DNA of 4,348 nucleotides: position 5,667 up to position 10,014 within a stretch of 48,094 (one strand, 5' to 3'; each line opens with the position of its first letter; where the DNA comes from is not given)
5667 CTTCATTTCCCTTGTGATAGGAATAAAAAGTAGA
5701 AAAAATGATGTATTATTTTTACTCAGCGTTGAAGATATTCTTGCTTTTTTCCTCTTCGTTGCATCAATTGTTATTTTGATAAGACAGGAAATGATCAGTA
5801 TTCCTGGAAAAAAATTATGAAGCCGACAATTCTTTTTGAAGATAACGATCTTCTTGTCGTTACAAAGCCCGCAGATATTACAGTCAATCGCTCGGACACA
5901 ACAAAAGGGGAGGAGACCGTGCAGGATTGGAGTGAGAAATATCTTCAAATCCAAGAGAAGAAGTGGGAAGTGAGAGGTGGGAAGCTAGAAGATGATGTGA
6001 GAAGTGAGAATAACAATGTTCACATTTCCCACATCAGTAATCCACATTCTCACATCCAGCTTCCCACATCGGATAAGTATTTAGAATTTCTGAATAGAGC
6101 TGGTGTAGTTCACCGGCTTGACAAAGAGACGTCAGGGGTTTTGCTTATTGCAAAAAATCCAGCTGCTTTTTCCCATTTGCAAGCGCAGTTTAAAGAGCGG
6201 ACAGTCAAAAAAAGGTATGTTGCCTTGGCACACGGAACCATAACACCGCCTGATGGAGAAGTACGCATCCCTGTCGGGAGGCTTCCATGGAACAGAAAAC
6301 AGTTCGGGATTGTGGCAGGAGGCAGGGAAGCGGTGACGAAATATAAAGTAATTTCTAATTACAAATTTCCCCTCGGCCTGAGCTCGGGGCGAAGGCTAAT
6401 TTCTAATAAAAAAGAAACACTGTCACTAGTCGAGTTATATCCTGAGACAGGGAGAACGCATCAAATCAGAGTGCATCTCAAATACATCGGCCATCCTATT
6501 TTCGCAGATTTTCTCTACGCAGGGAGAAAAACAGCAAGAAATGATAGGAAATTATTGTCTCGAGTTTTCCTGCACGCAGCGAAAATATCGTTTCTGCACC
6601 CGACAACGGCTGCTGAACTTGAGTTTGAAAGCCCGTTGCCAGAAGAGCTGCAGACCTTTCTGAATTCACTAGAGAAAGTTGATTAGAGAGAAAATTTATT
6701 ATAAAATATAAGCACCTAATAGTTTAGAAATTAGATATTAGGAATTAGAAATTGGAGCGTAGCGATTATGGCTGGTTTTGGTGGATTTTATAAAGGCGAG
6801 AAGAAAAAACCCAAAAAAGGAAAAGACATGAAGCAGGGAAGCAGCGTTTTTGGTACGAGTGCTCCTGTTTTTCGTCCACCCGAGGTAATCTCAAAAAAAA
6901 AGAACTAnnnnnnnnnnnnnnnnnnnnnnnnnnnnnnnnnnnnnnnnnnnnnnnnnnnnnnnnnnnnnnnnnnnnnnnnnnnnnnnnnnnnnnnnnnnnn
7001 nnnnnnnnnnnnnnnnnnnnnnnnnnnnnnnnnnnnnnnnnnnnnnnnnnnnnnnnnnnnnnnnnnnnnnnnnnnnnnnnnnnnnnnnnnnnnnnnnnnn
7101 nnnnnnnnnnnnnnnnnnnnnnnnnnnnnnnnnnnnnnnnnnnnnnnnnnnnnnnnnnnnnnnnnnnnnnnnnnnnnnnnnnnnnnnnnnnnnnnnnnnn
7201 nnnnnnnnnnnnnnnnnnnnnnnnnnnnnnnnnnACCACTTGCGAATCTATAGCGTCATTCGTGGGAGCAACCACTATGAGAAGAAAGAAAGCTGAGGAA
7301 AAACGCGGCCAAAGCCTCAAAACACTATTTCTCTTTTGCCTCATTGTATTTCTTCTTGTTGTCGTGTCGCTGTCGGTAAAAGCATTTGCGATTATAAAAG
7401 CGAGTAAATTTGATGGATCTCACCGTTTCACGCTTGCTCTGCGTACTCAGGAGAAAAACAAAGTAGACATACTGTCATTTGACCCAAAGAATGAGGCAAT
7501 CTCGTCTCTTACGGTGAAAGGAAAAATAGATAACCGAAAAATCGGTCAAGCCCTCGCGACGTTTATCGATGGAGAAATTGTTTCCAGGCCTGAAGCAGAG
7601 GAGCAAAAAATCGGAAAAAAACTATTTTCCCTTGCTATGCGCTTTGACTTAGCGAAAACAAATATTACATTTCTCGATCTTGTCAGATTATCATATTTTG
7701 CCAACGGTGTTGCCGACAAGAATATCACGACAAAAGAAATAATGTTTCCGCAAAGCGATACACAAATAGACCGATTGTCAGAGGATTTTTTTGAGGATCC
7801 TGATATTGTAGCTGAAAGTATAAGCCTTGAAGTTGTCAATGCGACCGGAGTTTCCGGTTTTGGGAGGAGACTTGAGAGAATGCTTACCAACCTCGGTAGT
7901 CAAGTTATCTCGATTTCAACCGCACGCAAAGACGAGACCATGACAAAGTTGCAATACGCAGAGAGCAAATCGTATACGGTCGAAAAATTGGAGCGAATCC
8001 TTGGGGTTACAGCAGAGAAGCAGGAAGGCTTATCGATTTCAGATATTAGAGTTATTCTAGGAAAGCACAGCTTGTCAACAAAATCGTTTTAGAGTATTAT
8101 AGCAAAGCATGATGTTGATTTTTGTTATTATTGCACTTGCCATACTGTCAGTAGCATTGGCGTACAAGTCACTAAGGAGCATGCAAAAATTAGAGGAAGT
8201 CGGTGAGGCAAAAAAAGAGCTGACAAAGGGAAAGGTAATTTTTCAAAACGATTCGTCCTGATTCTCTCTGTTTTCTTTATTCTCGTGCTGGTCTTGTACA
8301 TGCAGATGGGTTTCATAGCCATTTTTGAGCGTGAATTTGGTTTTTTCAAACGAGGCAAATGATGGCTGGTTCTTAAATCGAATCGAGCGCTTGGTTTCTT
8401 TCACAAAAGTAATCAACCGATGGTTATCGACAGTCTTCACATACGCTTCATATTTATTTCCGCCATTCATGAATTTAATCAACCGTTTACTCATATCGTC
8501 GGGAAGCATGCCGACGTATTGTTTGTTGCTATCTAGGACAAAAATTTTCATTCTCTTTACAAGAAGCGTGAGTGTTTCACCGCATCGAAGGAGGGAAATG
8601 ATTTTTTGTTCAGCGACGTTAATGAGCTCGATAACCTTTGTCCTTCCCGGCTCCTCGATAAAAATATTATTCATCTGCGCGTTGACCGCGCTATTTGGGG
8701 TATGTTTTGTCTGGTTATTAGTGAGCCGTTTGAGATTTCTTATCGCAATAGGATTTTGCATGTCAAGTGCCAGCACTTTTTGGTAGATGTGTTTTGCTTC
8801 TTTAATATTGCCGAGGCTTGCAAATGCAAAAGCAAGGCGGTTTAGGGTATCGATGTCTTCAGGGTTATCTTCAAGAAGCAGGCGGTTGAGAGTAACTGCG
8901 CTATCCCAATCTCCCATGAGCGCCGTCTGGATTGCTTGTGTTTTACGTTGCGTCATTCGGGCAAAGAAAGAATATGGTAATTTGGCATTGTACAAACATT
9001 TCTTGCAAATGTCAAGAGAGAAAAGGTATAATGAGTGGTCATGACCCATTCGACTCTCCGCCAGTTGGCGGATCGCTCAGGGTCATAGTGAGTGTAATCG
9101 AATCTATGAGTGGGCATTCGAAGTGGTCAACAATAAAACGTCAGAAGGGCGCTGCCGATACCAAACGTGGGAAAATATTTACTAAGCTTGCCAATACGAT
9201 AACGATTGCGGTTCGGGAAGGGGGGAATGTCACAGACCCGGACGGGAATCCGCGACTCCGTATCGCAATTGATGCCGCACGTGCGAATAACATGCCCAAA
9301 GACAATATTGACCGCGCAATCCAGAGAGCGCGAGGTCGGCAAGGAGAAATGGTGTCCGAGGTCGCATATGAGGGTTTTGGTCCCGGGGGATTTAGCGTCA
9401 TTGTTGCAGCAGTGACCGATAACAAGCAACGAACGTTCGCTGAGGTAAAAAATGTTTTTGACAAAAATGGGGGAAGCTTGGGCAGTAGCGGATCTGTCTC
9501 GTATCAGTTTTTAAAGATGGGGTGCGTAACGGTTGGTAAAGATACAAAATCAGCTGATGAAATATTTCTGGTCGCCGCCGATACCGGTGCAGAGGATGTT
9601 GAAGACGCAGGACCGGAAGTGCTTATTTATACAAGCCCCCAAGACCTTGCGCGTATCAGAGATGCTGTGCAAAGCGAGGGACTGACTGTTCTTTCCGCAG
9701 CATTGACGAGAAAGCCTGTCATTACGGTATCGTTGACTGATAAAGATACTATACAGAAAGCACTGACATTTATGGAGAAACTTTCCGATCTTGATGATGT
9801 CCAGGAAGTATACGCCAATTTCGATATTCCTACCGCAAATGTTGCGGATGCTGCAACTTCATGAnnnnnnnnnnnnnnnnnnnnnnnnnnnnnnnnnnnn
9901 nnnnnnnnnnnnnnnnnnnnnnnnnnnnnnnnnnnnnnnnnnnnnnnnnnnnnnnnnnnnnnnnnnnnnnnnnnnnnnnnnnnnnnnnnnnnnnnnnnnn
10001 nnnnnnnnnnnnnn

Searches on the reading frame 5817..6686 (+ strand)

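Call 21: search_protein_families(library=pfam, proteins=[window:5817-6686:+], max_evalue=0.001)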
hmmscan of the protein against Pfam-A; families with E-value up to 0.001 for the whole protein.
window:5817-6686:+ (289 aa): 1 family
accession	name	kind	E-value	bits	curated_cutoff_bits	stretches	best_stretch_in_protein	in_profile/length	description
PF00849.27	PseudoU_synth_2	-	2.9e-29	102.7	26.8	1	11-222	1-151/152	RNA pseudouridylate synthase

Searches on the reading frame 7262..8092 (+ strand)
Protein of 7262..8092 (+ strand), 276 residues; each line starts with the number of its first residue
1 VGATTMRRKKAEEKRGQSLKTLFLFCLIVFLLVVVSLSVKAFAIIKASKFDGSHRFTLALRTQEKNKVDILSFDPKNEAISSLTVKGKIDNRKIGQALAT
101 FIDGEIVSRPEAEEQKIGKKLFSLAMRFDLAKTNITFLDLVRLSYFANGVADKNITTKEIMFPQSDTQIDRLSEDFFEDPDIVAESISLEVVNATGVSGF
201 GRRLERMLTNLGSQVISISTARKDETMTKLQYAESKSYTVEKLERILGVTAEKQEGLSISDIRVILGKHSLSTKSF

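Call 21: search_protein_families(library=pfam, proteins=[window:7262-8092:+], max_evalue=0.001)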
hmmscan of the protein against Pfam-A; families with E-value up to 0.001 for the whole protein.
window:7262-8092:+ (276 aa): 1 family
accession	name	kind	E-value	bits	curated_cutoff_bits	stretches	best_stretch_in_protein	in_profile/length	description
PF13399.11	LytR_C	-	3.3e-08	34.8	22.2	1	187-268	2-84/86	LytR cell envelope-related transcriptional attenuator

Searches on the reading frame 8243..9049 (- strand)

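Call 59: search_protein_families(library=pfam, proteins=[window:8243-9049:-], max_evalue=0.1)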
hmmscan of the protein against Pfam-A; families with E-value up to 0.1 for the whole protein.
window:8243-9049:- (268 aa): 13 families
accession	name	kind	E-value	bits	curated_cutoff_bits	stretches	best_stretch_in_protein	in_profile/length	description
PF14559.12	TPR_19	-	3.6e-05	24.4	25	1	45-107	4-65/68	Tetratricopeptide repeat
PF07719.23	TPR_2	-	0.00015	22.1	27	1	68-99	3-34/34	Tetratricopeptide repeat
PF00515.34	TPR_1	-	0.00024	21.2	27.8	1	67-96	2-31/34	Tetratricopeptide repeat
PF13424.12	TPR_12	-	0.0011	19.6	30.1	1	55-96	33-75/77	Tetratricopeptide repeat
PF16266.10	DUF4919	-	0.002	18.5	29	1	39-92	65-118/186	Domain of unknown function (DUF4919)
PF13431.12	TPR_17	-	0.0025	18.4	24.4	0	58-86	5-33/34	Tetratricopeptide repeat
PF13428.12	TPR_14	-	0.0028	18.6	23.5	0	69-106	4-41/44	Tetratricopeptide repeat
PF13181.12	TPR_8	-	0.0031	18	25.7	1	67-96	2-31/34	Tetratricopeptide repeat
PF13374.12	TPR_10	-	0.0032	17.9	27.5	1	67-95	3-31/42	Tetratricopeptide repeat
PF13174.12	TPR_6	-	0.0094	17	26.3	0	71-94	5-28/33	Tetratricopeptide repeat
PF23558.1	TPR_P4H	-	0.011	16.3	27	1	64-108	40-84/91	Prolyl 4-hydroxylase peptide-substrate-binding domain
PF13414.12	TPR_11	-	0.015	15.4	26.8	0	75-106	3-34/42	TPR repeat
PF23914.1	TPR_CcmH_CycH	-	0.017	15.4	42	1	50-95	105-150/158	Cytochrome c-type biogenesis protein H TPR domain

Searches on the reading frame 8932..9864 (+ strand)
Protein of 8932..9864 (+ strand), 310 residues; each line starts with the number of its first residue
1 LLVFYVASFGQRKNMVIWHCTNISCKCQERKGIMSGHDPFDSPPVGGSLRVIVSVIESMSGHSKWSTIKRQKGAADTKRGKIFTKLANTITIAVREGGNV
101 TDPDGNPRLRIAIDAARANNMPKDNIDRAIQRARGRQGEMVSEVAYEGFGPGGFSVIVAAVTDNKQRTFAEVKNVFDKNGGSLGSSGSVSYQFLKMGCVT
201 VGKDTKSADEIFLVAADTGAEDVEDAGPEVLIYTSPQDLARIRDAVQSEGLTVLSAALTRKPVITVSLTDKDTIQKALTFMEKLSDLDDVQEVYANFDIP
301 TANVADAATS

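Call 59: search_protein_families(library=pfam, proteins=[window:8932-9864:+], max_evalue=0.1)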
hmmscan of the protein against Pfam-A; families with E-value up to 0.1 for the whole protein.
window:8932-9864:+ (310 aa): 2 families
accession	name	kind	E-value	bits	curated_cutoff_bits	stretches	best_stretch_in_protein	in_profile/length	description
PF01709.26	Transcrip_reg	-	1.7e-47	161.6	27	1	142-297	2-160/160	TACO1/YebC second and third domain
PF20772.2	TACO1_YebC_N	-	3.4e-31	108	36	1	63-135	1-72/73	TACO1/YebC protein N-terminal domain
